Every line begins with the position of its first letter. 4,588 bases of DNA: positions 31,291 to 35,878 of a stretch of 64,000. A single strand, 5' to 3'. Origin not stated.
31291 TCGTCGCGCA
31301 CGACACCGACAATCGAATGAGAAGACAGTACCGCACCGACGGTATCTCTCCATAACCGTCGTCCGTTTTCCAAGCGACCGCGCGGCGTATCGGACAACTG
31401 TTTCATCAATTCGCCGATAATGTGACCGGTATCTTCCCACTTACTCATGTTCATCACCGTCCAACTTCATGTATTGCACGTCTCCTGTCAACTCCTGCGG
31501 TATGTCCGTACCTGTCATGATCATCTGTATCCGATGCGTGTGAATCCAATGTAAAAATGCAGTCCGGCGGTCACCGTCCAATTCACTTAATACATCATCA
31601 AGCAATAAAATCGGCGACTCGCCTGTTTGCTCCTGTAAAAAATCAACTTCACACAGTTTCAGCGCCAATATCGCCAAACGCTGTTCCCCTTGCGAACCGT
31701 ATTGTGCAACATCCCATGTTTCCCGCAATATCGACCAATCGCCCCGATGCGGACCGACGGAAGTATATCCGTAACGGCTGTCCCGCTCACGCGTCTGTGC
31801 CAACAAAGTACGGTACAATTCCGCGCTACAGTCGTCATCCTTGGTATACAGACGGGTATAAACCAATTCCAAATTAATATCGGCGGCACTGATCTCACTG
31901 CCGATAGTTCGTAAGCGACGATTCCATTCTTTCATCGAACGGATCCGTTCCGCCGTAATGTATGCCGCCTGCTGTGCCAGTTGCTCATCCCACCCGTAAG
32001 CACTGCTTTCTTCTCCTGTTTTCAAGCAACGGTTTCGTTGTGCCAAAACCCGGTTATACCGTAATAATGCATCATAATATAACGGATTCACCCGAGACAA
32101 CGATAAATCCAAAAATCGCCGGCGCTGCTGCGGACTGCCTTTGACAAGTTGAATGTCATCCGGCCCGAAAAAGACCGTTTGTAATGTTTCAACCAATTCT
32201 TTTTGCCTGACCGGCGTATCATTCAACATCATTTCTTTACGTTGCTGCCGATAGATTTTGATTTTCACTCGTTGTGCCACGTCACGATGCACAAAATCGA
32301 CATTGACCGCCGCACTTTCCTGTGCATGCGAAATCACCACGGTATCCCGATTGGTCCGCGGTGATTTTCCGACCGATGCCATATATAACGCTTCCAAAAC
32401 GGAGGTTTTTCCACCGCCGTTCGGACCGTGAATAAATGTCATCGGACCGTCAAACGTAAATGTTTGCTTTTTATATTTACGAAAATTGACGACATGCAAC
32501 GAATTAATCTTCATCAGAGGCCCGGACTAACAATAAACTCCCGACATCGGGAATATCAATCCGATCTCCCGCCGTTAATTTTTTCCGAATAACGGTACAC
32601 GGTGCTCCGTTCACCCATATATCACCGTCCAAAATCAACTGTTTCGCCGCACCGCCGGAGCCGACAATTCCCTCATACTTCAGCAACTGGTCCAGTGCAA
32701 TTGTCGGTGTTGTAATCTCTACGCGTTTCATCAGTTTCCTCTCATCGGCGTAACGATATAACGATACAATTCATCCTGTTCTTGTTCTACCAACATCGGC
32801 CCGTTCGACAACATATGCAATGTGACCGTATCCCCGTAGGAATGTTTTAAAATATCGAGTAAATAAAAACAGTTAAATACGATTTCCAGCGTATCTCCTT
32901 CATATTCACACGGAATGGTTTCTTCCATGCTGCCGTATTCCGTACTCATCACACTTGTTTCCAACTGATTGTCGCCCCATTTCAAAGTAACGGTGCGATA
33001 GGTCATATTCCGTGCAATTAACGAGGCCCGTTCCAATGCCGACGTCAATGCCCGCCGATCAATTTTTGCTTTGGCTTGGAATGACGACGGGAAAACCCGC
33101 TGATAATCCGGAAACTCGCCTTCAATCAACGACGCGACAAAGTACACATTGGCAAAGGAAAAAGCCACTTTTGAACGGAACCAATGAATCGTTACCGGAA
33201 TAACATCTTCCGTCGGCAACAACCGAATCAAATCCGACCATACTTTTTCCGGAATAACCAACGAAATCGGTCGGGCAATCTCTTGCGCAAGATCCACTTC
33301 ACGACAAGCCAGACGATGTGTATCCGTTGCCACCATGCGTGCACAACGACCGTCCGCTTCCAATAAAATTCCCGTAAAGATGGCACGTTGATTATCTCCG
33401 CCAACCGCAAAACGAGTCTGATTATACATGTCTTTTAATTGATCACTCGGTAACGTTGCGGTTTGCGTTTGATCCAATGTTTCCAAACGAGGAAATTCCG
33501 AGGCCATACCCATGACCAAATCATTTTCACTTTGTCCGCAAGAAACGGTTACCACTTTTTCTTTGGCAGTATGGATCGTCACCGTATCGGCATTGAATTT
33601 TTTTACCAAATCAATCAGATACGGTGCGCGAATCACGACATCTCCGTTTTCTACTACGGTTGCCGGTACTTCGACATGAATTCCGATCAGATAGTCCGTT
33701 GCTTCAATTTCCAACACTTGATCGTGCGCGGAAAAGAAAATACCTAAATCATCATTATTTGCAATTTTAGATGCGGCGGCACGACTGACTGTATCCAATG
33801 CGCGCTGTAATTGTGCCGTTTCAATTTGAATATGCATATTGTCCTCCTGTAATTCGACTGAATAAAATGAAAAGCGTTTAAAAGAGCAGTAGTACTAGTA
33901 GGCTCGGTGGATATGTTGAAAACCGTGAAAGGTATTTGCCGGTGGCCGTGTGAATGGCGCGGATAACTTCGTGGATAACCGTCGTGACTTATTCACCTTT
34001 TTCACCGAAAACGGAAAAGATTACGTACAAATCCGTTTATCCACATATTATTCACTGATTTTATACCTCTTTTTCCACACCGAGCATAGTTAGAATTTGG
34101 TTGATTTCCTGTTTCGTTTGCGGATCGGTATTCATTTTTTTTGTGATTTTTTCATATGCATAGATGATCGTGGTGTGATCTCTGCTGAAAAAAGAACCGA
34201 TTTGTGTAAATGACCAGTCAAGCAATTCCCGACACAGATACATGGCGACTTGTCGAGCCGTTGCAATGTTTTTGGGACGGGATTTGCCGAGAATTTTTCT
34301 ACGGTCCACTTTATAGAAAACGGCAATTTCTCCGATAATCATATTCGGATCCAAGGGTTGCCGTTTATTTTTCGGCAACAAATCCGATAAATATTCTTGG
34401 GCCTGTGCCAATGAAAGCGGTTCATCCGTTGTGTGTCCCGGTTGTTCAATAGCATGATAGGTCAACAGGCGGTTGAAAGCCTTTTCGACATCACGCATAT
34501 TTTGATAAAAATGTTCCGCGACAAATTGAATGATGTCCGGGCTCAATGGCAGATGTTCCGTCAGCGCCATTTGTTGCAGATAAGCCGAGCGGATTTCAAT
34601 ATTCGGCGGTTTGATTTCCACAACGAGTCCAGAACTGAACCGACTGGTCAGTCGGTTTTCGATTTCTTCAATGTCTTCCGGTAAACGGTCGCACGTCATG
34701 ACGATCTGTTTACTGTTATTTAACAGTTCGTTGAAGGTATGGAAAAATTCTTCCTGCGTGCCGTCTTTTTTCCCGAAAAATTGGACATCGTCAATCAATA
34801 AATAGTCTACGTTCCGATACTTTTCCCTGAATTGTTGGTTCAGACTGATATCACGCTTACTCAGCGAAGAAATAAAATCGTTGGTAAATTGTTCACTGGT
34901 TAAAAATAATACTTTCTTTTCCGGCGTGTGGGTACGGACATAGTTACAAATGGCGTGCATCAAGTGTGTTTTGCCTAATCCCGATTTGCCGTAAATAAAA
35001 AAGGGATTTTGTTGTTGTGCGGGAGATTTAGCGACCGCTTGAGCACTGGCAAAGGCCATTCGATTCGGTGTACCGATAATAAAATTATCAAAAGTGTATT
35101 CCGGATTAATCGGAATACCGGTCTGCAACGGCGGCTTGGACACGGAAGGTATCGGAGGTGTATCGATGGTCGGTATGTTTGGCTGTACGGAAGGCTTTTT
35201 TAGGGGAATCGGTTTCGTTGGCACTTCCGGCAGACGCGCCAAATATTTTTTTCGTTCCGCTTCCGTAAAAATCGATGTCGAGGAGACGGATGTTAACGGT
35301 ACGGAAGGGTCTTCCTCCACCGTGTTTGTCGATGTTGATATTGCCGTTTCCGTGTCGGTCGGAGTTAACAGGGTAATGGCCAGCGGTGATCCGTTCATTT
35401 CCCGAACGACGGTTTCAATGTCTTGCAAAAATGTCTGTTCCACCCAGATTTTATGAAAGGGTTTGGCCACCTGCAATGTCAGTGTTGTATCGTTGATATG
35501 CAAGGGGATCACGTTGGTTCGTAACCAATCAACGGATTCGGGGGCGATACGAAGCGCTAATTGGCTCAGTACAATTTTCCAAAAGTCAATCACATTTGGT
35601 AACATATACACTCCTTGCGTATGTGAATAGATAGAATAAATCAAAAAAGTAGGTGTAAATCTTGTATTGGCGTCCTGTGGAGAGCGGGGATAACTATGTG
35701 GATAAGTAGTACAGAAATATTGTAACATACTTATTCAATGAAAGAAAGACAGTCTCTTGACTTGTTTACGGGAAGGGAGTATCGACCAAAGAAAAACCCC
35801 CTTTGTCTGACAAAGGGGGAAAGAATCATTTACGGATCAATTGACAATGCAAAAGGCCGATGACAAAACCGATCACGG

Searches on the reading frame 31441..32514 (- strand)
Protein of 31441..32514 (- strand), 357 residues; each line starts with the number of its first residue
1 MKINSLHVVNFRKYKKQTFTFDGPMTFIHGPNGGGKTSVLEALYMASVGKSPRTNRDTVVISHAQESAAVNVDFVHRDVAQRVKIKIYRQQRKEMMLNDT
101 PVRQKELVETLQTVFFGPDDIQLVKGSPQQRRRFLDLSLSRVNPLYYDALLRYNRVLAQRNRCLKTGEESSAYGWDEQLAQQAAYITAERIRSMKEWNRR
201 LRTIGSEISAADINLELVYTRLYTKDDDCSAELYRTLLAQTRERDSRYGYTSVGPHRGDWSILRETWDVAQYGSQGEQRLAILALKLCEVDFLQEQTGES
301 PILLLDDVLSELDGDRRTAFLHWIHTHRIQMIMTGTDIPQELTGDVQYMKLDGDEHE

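Call 25: search_protein_families(library=pfam, proteins=[window:31441-32514:-], max_evalue=0.01)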
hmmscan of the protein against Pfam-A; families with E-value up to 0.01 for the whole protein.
window:31441-32514:- (357 aa): 10 families
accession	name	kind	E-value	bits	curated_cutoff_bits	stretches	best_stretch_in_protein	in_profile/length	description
PF02463.25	SMC_N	-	2.4e-24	86.4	40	1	3-335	2-196/220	RecF/RecN/SMC N terminal domain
PF13476.12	AAA_23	-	2.9e-17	64.4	27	1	5-99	1-87/201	AAA domain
PF13175.12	AAA_15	-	2.4e-11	44.3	32.1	1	1-60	1-55/374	AAA ATPase domain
PF13304.12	AAA_21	-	3.8e-06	27.6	27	1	25-323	1-282/304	AAA domain, putative AbiEii toxin, Type IV TA system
PF13555.12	AAA_29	-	3.8e-06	27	27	1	4-49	2-48/61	P-loop containing region of AAA domain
PF13514.12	AAA_27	-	5.9e-06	26.4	22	1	1-111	1-111/206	AAA domain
PF13401.12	AAA_22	-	0.00076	20.2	27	0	24-98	6-73/130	AAA domain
PF04310.18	MukB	-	0.0011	19.2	23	1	2-48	5-51/226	MukB N-terminal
PF13191.12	AAA_16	-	0.0046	17.9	32.6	0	16-57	17-52/167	AAA ATPase domain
PF00005.33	ABC_tran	-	0.0047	18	25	0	23-90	11-79/137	ABC transporter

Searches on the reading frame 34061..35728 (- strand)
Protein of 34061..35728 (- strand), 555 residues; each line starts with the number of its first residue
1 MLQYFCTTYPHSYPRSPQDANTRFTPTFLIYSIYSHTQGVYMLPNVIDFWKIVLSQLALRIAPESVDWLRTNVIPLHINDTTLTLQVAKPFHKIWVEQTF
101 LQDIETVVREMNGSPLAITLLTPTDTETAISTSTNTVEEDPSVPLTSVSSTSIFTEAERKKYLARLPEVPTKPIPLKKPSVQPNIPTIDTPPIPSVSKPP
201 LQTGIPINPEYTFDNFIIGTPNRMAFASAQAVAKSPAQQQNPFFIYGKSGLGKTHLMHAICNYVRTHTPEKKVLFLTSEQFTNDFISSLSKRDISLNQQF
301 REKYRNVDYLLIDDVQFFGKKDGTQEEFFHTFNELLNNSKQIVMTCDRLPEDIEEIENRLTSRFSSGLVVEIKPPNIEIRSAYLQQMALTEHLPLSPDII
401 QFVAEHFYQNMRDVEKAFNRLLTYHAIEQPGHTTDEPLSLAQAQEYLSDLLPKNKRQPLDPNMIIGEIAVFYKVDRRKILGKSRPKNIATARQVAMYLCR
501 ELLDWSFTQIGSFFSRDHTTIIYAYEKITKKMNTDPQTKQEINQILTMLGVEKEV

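Call 25: search_protein_families(library=pfam, proteins=[window:34061-35728:-], max_evalue=0.01)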
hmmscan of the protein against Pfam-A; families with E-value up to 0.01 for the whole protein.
window:34061-35728:- (555 aa): 15 families
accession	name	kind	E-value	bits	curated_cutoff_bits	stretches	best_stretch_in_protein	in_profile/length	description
PF00308.24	Bac_DnaA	-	2.9e-66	223.1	23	1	208-371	2-162/162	Bacterial DnaA ATPAse domain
PF08299.17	Bac_DnaA_C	-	2.6e-25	88.7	31.5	1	462-528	2-69/69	Bacterial dnaA protein helix-turn-helix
PF00004.35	AAA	-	2.3e-06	28.5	21.2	1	245-366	3-125/131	ATPase family associated with various cellular activities (AAA)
PF13173.12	AAA_14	-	8.1e-05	23.1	27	1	241-364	3-115/129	AAA domain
PF04851.21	ResIII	-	0.00012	22.5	22.5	1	231-291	14-79/164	Type III restriction enzyme, res subunit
PF01637.24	ATPase_2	-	0.00014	22.2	33.2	1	238-348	18-118/225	ATPase domain predominantly from Archaea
PF00910.28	RNA_helicase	-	0.00019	22.3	21.5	1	244-343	2-82/105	RNA helicase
PF13191.12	AAA_16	-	0.00034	21.6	32.6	1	232-348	16-140/167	AAA ATPase domain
PF24883.2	NPHP3_N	-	0.00051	20.7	24.8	1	238-351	20-135/164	Nephrocystin 3, N-terminal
PF01695.23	IstB_IS21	-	0.0014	18.7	24.1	1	243-347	95-193/238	IstB-like ATP binding protein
PF13401.12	AAA_22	-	0.0016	19.2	27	0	239-342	4-116/130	AAA domain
PF05729.18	NACHT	-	0.0048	17.2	26.7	0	243-281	3-45/167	NACHT domain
PF25201.1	nSTAND6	-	0.0072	16.8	27.7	0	238-282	16-59/148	Novel STAND NTPase 6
PF21445.3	ADDB_N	-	0.0082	15.8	26.6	0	244-283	1-41/290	ADDB, N-terminal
PF12775.13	AAA_7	-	0.009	16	25.8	0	207-277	3-70/181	P-loop containing dynein motor region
